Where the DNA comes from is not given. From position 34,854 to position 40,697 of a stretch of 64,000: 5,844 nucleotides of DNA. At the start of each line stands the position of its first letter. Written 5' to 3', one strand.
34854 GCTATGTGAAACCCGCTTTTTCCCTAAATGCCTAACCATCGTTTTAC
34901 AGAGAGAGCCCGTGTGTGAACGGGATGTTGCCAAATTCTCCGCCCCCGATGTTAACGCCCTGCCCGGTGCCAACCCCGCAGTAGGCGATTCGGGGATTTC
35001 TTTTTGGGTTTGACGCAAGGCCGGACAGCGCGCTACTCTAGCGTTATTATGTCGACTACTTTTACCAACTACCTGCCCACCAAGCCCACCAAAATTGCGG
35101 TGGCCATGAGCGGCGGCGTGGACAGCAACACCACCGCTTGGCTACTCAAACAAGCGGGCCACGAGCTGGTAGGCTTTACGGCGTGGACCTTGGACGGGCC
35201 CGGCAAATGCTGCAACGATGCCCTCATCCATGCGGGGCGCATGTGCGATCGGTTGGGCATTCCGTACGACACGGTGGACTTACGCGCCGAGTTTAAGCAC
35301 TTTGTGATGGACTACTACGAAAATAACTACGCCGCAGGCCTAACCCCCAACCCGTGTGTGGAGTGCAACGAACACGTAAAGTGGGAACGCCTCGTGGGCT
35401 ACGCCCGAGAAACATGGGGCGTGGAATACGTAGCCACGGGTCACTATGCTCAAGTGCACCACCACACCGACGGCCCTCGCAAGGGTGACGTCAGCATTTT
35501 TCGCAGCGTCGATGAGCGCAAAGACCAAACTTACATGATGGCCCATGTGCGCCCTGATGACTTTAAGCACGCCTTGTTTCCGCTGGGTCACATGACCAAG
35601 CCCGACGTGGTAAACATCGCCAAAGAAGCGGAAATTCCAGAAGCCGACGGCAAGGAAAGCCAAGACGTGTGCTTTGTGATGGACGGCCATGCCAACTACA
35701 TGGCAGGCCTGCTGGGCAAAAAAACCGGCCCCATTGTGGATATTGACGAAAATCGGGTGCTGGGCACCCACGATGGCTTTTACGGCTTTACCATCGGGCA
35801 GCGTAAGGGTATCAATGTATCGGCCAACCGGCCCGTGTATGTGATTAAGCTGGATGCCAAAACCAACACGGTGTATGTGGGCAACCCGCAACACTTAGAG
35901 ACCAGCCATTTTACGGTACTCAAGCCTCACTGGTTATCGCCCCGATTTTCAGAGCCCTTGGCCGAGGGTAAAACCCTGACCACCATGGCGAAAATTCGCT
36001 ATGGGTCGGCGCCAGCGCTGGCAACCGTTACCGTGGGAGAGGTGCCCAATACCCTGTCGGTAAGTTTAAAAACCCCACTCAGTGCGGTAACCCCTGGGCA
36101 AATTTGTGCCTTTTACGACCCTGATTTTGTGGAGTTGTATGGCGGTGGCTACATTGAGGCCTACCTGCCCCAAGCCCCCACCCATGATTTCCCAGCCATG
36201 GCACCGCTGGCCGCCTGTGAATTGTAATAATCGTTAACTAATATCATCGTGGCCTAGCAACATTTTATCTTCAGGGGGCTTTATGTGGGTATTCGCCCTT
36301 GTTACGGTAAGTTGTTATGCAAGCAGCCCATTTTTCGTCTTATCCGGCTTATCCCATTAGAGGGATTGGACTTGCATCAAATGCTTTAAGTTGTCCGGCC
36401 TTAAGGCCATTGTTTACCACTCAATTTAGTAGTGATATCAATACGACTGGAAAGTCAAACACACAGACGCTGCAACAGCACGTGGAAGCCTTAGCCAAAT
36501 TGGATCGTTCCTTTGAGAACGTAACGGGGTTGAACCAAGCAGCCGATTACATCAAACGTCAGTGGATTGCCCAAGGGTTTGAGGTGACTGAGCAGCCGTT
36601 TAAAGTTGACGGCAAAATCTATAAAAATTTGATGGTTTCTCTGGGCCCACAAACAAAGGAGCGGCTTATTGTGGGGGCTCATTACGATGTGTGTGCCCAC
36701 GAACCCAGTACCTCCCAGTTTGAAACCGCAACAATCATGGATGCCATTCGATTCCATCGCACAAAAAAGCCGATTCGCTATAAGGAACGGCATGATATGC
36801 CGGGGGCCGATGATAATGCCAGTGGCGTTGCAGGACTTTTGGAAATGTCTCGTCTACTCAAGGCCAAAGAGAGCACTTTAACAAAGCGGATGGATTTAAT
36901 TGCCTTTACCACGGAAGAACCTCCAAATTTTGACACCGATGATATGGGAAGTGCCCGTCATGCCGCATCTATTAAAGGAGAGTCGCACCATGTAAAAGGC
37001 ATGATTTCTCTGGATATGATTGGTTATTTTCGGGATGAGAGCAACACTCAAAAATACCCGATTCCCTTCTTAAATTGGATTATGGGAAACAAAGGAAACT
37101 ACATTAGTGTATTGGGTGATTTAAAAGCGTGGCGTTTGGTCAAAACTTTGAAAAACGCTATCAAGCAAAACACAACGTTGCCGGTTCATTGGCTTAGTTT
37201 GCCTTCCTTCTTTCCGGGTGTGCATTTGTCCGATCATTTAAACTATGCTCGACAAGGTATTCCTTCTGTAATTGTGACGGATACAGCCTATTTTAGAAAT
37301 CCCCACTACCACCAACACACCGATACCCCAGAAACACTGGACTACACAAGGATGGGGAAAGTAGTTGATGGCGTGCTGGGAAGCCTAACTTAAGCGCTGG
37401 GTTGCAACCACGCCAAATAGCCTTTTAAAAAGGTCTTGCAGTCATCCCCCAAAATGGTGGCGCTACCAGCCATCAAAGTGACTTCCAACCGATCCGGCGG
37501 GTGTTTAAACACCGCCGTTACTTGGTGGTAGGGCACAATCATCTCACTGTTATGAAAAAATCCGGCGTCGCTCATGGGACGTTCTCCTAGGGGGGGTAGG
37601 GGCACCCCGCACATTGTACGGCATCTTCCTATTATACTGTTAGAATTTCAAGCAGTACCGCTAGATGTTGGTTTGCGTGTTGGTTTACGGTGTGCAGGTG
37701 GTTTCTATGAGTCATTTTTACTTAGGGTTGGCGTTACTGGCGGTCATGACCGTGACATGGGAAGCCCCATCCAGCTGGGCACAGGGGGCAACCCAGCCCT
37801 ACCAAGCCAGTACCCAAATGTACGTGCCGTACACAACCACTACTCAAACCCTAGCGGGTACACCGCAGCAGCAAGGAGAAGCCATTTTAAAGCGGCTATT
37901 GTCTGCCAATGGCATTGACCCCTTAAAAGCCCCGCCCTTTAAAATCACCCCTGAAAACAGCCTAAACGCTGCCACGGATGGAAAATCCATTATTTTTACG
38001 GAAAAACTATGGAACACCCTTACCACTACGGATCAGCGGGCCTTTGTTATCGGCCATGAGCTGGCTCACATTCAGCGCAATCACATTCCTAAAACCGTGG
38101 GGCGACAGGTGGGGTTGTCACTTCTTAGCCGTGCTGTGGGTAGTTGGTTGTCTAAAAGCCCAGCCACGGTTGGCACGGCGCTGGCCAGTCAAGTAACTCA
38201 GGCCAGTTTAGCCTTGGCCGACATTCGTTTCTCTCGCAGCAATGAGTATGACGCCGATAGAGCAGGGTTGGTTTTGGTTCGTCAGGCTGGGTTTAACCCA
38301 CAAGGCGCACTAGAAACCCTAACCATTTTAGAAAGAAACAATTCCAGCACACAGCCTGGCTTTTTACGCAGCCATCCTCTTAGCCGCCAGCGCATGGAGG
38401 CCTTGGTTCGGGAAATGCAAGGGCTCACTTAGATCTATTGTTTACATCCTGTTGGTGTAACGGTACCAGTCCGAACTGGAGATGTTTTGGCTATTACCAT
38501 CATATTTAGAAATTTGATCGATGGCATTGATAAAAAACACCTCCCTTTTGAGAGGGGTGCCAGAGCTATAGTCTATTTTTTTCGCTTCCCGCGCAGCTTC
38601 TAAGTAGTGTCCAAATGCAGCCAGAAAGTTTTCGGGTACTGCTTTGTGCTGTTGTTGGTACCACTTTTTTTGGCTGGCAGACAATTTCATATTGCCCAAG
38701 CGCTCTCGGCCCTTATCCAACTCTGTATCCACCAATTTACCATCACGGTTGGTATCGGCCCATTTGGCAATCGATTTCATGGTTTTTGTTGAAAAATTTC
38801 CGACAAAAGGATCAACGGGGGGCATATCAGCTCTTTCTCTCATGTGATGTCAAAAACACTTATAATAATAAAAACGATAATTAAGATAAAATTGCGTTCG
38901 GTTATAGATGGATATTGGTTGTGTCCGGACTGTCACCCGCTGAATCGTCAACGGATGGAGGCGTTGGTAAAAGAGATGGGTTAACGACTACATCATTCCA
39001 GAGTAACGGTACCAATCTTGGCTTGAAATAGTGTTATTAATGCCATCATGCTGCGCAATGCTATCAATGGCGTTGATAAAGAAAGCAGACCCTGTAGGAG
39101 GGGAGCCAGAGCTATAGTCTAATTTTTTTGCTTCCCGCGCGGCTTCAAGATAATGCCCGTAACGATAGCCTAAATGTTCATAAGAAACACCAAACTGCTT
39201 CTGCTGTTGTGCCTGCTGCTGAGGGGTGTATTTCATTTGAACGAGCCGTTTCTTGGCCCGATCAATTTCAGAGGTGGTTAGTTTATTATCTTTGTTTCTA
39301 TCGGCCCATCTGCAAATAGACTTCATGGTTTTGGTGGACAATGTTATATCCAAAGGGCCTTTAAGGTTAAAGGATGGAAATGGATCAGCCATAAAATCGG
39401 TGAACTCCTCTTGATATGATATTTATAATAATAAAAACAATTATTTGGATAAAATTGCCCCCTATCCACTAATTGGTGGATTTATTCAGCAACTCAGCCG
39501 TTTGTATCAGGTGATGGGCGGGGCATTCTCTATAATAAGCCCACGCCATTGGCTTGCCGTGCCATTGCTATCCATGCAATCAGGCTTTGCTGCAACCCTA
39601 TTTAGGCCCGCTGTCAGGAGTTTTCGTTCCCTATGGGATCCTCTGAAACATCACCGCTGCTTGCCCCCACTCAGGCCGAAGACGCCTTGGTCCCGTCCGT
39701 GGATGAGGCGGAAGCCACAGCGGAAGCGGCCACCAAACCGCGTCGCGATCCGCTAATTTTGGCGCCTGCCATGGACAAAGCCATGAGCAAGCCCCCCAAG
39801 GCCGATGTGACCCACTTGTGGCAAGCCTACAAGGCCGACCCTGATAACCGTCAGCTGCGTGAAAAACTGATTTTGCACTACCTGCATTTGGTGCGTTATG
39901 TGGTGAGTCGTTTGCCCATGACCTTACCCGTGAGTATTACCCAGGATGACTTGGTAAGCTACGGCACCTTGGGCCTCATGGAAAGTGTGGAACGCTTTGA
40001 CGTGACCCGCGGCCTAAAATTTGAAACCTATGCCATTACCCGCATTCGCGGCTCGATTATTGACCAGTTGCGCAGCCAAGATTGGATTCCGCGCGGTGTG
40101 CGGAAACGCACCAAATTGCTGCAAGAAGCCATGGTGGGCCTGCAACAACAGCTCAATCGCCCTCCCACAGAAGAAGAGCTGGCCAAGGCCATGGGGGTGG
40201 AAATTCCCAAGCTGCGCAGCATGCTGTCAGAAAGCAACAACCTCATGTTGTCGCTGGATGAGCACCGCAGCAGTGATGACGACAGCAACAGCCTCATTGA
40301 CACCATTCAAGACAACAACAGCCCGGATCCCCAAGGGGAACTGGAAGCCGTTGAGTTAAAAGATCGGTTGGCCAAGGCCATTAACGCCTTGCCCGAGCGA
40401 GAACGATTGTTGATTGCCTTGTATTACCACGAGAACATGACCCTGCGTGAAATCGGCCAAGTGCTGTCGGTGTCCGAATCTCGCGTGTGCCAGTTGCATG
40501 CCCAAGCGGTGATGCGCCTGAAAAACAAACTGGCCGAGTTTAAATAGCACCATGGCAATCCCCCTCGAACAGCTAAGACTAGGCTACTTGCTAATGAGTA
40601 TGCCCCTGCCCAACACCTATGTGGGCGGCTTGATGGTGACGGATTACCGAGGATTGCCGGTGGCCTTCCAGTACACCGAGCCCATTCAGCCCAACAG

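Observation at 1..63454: Recurrent N-terminal 'x-F-G' motif in unrelated hypothetical proteins: possible export or targeting signal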

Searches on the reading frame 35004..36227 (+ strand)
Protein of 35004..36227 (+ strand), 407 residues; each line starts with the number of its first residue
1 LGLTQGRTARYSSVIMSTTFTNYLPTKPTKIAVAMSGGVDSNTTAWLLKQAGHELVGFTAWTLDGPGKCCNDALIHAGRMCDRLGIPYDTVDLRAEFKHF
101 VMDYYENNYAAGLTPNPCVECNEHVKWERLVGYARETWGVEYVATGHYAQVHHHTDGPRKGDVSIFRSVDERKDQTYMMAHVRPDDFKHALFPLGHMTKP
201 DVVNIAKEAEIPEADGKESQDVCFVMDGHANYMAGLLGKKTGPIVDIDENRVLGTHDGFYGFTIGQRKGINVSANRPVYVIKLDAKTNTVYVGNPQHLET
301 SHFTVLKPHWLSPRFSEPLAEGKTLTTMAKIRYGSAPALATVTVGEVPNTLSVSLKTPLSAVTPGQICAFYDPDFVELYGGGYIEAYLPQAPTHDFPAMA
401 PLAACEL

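Call 20: search_protein_families(library=pfam, proteins=[window:35004-36227:+], max_evalue=0.001)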
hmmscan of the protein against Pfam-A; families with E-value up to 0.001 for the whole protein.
window:35004-36227:+ (407 aa): 4 families
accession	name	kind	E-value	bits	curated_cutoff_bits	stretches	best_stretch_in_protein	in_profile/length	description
PF03054.22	tRNA_Me_trans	-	1.3e-58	198.4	20.6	1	30-226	2-201/202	tRNA methyl transferase HUP domain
PF20259.3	tRNA_Me_trans_M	-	5.4e-22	77.6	27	1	231-293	2-65/66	tRNA methyl transferase PRC-barrel domain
PF20258.4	tRNA_Me_trans_C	-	4.5e-12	46.6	20.6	1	302-384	3-77/77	Aminomethyltransferase beta-barrel domain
PF02540.23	NAD_synthase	-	0.00023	20.8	21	0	29-106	19-94/242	NAD synthase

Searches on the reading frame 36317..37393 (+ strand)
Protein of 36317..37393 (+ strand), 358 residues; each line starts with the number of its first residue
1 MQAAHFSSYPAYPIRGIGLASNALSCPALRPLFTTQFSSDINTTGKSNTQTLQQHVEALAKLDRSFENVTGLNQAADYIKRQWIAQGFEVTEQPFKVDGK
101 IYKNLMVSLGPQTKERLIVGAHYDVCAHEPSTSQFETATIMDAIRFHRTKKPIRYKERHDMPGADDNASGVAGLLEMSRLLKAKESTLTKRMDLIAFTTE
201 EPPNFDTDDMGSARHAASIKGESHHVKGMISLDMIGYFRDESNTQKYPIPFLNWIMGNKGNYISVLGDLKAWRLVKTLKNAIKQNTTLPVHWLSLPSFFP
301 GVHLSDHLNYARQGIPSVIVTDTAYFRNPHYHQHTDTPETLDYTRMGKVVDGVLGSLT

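Call 20: search_protein_families(library=pfam, proteins=[window:36317-37393:+], max_evalue=0.001)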
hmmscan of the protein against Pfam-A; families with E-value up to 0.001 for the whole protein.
window:36317-37393:+ (358 aa): 1 family
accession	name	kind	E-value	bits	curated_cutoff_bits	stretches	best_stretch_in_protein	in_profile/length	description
PF04389.22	Peptidase_M28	-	1.7e-25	90.4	21.3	1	104-354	1-190/193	Peptidase family M28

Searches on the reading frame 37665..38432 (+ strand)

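Call 20: search_protein_families(library=pfam, proteins=[window:37665-38432:+], max_evalue=0.001)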
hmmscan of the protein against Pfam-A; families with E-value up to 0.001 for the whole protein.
window:37665-38432:+ (255 aa): 1 family
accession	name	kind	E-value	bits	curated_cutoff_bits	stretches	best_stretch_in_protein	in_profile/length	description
PF01435.24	Peptidase_M48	-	1.7e-23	83.9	20.3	1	72-249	8-184/186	Peptidase family M48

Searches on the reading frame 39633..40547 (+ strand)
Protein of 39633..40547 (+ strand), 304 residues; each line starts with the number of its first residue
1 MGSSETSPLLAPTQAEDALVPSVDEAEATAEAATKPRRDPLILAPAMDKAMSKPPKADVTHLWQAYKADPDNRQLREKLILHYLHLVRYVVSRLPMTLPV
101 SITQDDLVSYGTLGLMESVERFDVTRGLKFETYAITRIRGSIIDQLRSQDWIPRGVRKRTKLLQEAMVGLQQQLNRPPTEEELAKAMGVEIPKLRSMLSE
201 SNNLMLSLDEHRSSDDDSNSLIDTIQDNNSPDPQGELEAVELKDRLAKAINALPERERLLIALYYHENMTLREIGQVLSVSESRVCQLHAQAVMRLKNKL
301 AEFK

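Call 20: search_protein_families(library=pfam, proteins=[window:39633-40547:+], max_evalue=0.001)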
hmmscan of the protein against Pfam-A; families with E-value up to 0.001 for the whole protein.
window:39633-40547:+ (304 aa): 5 families
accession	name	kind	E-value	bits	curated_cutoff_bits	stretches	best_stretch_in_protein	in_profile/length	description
PF04542.20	Sigma70_r2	-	7.9e-18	64.5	24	1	79-151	1-70/71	Sigma-70 region 2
PF04545.22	Sigma70_r4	-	7.8e-17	61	24.1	1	249-297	1-49/50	Sigma-70, region 4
PF04539.22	Sigma70_r3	-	4.4e-10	40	25.3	1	163-234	6-75/78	Sigma-70 region 3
PF08281.18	Sigma70_r4_2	-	1.6e-07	31.3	25.7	1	244-296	2-54/54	Sigma-70, region 4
PF13384.12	HTH_23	-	0.00012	22.2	24.6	1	255-289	4-38/50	Homeodomain-like domain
